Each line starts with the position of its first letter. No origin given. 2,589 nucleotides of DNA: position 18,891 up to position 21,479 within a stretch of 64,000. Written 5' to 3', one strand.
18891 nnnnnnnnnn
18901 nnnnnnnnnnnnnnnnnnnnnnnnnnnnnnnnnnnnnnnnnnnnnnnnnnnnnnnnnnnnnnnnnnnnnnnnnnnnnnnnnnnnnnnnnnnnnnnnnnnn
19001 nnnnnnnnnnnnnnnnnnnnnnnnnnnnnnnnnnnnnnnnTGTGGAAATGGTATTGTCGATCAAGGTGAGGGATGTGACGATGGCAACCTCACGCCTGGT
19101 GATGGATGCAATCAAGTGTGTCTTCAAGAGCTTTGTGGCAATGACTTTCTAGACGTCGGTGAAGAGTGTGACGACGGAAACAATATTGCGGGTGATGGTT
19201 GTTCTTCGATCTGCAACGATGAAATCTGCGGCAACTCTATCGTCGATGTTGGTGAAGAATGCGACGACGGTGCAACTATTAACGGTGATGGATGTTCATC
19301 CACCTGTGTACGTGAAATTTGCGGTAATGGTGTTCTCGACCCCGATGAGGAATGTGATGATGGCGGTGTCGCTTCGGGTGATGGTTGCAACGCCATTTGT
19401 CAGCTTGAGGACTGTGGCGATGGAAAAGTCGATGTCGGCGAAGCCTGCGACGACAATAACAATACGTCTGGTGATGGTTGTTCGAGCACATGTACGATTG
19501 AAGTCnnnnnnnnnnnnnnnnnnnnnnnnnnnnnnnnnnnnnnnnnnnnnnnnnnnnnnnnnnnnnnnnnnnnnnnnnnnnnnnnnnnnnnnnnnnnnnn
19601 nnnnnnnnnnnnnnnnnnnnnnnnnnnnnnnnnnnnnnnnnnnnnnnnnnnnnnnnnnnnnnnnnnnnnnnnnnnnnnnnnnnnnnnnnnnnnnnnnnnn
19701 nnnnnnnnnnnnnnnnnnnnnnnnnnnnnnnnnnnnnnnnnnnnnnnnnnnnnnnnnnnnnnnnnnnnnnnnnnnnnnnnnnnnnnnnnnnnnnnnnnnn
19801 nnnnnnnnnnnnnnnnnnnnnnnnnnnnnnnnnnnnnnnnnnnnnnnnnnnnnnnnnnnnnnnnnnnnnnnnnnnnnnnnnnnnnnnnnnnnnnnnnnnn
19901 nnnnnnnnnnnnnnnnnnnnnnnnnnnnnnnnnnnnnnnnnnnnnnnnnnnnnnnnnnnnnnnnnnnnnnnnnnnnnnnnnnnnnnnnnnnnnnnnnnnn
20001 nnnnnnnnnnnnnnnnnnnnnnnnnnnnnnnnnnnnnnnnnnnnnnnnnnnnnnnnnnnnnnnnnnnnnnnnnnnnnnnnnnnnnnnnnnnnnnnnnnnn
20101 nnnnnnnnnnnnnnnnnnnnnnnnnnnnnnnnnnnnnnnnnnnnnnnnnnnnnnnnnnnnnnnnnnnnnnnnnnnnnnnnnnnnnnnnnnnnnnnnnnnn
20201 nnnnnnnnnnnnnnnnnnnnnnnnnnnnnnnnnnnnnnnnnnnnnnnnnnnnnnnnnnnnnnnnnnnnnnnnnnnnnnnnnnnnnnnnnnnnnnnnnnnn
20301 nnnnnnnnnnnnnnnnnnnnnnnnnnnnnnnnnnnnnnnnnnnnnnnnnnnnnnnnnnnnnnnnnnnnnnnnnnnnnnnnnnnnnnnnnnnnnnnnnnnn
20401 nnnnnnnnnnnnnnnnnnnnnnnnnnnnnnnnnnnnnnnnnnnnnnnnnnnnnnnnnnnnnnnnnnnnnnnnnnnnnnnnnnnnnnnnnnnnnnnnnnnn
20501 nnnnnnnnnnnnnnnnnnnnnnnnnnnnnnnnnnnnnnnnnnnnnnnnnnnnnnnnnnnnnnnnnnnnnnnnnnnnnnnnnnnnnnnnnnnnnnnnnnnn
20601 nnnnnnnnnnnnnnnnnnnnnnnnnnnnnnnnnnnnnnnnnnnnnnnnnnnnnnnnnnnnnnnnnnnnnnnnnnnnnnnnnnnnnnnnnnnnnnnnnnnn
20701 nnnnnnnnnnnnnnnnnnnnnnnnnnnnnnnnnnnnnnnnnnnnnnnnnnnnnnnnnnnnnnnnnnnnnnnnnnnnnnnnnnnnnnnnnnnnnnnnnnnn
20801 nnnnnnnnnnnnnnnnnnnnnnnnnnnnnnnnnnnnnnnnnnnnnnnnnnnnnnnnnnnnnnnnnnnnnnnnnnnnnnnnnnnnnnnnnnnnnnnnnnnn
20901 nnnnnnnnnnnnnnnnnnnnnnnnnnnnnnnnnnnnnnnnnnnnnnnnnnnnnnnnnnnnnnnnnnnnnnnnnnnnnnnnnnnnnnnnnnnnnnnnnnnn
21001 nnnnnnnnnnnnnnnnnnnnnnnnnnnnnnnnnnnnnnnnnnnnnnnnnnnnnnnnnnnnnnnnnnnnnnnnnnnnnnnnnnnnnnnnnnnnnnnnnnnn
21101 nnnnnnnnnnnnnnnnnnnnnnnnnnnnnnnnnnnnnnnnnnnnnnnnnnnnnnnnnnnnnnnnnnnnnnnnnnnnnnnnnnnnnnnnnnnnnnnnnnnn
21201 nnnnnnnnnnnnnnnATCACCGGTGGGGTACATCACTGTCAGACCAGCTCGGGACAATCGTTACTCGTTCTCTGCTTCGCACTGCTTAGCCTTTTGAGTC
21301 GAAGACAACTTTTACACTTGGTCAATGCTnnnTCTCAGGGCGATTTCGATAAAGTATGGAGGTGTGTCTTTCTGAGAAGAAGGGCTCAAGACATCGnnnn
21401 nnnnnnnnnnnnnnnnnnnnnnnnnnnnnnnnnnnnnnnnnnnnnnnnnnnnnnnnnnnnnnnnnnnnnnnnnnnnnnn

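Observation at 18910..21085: About 23 tandem 36-aa cysteine-rich repeats (Myxococcus-type) with 108-nt DNA periodicity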

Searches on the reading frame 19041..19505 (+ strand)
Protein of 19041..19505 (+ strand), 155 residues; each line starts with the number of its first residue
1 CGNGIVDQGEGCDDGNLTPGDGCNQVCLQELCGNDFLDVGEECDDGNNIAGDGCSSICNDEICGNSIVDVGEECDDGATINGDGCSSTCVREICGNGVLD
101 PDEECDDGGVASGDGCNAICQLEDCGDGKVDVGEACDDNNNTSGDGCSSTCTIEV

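Call 59: predict_structure(alignment_id=A2)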
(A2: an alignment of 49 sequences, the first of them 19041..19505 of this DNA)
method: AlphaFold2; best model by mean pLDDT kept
length: 155 residues; sequences in the alignment: 49
mean_pLDDT: 76.2   pTM: 0.33
mean pLDDT of the five models: 76.2, 65.8, 64.5, 63.0, 41.2
residues with pLDDT >= 90: 3; 70-90: 124; 50-70: 28; < 50: 0
segments of 3 or more residues with pLDDT < 50: none
pLDDT, mean of each block of 10 residues (from residue 1): 87 83 81 75 76 71 70 72 69 71 74 70 76 81 84 84
secondary structure, 60 per line:
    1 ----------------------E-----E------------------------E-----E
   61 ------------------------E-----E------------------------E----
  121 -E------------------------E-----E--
elements in order:

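Call 61: fold_search(model_id=the predicted structure, library=pdb)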
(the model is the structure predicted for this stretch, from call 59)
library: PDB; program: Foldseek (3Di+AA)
matches with E <= 10: 33; with E <= 0.001: 0
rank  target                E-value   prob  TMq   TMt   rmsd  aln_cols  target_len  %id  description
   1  7ufg_A                6.5e-03  0.97  0.19  0.03   7.0        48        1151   44  Cryo-EM structure of PAPP-A in complex with IGFBP5 (released 2022-09-28)
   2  9q7y_B                8.5e-03  0.12  0.21  0.08  11.6       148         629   24  Zymogen ADAM17- iRhom1 Cytoplasmic Deletion (365) Complex Bound by the MEDI3622 Fab (released 2026-04-01)
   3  9clp_A                1.2e-02  0.18  0.15  0.06  11.5        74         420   28  Structure of ecarin from the venom of Kenyan saw-scaled viper in complex with the Fab of neutralizing antibody H11 (released 2024-09-11)
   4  2e3x_A                1.4e-02  0.33  0.17  0.08  10.3        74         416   31  Crystal structure of Russell's viper venom metalloproteinase (released 2007-12-11)
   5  2dw0_A                1.4e-02  0.25  0.20  0.09  13.2        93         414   28  Crystal structure of VAP2 from Crotalus atrox venom (Form 2-1 crystal) (released 2007-07-10)
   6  3dsl_A                4.5e-02  0.08  0.15  0.06  15.7       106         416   24  The Three-dimensional Structure of Bothropasin, the Main Hemorrhagic Factor from Bothrops jararaca venom. (released 2008-10-21)
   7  8snn_A                4.9e-02  0.51  0.19  0.13   8.2        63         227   33  Structure of mature human ADAM17/iRhom2 sheddase complex, conformation 1 (released 2024-05-29)
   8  2ero_A                4.9e-02  0.28  0.20  0.08   8.9        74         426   27  Crystal structure of vascular apoptosis-inducing protein-1(orthorhombic crystal form) (released 2006-06-20)
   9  2dw1_A                5.4e-02  0.28  0.20  0.08   9.4        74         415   27  Crystal structure of VAP2 from Crotalus atrox venom (Form 2-2 crystal) (released 2007-07-10)
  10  8hpy_A                5.4e-02  0.08  0.15  0.06  13.5        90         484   27  Crystal structure of human LGI1-ADAM22 complex (released 2023-12-13)
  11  8hgg_C                5.9e-02  0.16  0.22  0.03  10.4        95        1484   29  Structure of 2:2 PAPP-A.ProMBP complex (released 2023-01-11)
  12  9o58_A                5.9e-02  0.12  0.18  0.05  11.5       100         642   22  Zymogen ADAM17-iRhom2 complex bound by the MEDI3622 Fab (released 2025-06-25)
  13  8a7d_C                7.2e-02  0.77  0.19  0.04   5.8        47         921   47  Partial dimer complex of PAPP-A and its inhibitor STC2 (released 2022-11-02)
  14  7y5n_C                7.9e-02  0.41  0.20  0.03   6.8        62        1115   39  Structure of 1:1 PAPP-A.ProMBP complex(half map) (released 2023-01-11)
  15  8d8o_B                1.0e-01  0.66  0.19  0.03   6.9        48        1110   44  Cryo-EM structure of substrate unbound PAPP-A (released 2022-09-28)
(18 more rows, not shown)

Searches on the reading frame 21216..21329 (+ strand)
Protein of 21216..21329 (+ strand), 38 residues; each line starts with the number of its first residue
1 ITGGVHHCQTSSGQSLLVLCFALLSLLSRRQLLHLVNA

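Call 12: search_protein_families(library=ncbifam, proteins=[window:21216-21329:+], max_evalue=10)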
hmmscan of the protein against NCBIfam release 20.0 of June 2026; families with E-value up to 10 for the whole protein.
seq(38 aa): 0 families
